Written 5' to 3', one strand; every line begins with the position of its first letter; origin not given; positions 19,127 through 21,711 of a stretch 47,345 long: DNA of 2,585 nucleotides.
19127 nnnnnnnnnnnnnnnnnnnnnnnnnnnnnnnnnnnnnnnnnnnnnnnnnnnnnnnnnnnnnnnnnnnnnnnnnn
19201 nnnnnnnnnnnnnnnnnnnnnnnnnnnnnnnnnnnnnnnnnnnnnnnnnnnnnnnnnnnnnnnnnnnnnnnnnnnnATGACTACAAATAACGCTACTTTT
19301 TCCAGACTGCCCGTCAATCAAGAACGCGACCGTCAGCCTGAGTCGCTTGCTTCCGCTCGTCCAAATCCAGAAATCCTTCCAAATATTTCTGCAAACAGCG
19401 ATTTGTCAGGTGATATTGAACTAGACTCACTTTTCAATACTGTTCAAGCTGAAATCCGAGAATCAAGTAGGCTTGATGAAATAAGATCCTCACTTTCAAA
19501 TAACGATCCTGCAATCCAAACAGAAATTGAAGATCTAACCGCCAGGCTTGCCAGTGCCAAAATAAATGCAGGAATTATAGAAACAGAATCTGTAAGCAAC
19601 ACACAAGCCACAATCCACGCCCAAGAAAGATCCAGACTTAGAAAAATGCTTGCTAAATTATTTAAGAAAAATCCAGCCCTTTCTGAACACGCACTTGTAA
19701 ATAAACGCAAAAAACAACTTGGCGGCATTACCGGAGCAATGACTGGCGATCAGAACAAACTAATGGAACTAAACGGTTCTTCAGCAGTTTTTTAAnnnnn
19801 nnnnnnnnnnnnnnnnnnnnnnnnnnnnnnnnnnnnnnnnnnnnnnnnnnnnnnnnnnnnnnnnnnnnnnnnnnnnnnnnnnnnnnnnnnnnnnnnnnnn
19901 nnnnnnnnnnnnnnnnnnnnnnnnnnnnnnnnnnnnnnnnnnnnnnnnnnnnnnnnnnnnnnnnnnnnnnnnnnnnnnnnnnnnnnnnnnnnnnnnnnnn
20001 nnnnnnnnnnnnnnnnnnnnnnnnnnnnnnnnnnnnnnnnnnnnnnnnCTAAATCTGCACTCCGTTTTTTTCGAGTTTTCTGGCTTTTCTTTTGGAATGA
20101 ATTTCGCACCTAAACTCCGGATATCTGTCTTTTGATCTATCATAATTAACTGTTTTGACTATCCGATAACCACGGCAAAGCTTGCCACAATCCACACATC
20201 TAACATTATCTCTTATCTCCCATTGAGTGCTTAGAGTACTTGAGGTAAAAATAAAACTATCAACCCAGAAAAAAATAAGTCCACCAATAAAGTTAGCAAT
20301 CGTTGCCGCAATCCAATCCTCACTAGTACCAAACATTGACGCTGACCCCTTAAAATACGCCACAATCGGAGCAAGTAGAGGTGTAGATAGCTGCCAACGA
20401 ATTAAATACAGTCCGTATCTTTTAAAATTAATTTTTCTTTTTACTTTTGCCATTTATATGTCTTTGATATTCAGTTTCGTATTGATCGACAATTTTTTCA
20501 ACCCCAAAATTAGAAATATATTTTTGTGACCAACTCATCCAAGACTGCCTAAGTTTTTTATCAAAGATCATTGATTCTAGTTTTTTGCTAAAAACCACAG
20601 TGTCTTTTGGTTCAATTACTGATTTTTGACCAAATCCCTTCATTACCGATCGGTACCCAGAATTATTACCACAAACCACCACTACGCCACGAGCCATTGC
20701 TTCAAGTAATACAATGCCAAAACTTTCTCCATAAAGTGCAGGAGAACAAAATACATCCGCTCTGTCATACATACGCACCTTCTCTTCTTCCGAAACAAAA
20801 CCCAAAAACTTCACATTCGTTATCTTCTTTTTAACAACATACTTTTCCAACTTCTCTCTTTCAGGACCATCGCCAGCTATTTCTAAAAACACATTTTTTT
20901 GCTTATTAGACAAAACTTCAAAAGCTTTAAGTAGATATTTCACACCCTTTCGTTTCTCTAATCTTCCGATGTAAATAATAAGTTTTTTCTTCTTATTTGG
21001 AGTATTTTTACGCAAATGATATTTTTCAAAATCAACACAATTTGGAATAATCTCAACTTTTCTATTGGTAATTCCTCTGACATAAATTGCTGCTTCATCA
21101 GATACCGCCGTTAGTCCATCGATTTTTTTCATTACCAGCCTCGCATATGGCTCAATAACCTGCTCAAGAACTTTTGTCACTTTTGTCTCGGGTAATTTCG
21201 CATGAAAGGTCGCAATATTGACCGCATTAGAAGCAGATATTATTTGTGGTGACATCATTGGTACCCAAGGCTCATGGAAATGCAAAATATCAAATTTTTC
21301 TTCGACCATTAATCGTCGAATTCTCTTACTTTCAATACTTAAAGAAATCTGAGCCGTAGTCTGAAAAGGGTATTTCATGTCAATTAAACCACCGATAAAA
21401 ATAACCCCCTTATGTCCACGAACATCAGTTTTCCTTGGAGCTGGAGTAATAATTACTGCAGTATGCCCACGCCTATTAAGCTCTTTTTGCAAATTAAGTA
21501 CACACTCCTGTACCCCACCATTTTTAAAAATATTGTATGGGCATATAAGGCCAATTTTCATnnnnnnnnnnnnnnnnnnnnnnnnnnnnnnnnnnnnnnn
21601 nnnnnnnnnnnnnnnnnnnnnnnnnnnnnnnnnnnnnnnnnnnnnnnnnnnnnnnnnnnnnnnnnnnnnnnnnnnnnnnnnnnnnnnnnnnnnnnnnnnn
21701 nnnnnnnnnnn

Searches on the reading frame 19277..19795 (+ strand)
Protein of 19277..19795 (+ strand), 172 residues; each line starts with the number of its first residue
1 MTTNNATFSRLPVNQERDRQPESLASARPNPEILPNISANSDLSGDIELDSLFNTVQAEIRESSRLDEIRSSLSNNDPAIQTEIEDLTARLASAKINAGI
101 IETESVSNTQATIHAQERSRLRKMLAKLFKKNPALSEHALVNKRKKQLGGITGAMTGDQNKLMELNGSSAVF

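Call 8: search_protein_families(library=pfam, proteins=[window:19277-19795:+], max_evalue=0.01)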
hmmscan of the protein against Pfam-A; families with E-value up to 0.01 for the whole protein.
window:19277-19795:+ (172 aa): 1 family
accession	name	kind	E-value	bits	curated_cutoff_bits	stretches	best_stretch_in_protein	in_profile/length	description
PF11239.13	DUF3040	-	0.0081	16.8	24.7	0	61-87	6-32/84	Protein of unknown function (DUF3040)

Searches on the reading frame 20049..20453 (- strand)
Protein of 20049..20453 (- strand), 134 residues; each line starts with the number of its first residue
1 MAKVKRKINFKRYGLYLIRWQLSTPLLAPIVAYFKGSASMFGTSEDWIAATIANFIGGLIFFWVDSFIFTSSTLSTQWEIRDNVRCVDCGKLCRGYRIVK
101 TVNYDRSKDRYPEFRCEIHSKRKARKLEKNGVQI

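Call 8: search_protein_families(library=pfam, proteins=[window:20049-20453:-], max_evalue=0.01)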
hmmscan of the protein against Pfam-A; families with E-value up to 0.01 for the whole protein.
window:20049-20453:- (134 aa): 1 family
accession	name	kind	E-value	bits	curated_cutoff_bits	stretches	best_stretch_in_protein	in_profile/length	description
PF01226.23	Form_Nir_trans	-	0.0023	17.8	34.6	1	17-68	70-122/240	Formate/nitrite transporter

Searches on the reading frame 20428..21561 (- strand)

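Call 8: search_protein_families(library=pfam, proteins=[window:20428-21561:-], max_evalue=0.01)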
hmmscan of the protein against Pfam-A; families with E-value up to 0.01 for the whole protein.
window:20428-21561:- (377 aa): 6 families
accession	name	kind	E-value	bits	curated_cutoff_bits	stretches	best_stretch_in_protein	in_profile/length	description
PF00534.26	Glycos_transf_1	-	1.2e-42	145.8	26.4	1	184-341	7-165/172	Glycosyl transferases group 1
PF13692.12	Glyco_trans_1_4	-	1.7e-28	100.1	27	1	193-332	2-140/142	Glycosyl transferases group 1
PF13439.12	Glyco_transf_4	-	1.2e-19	71.4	28.5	1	15-179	2-169/170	Glycosyltransferase Family 4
PF13579.12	Glyco_trans_4_4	-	8.1e-11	42.9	29.7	1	15-174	1-157/158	Glycosyl transferase 4-like domain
PF20706.3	GT4-conflict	-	2.7e-08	33.6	26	1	170-308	176-321/385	Family 4 Glycosyltransferase in conflict systems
PF13477.12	Glyco_trans_4_2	-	0.0038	17.8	23.4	1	22-117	14-103/139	Glycosyl transferase 4-like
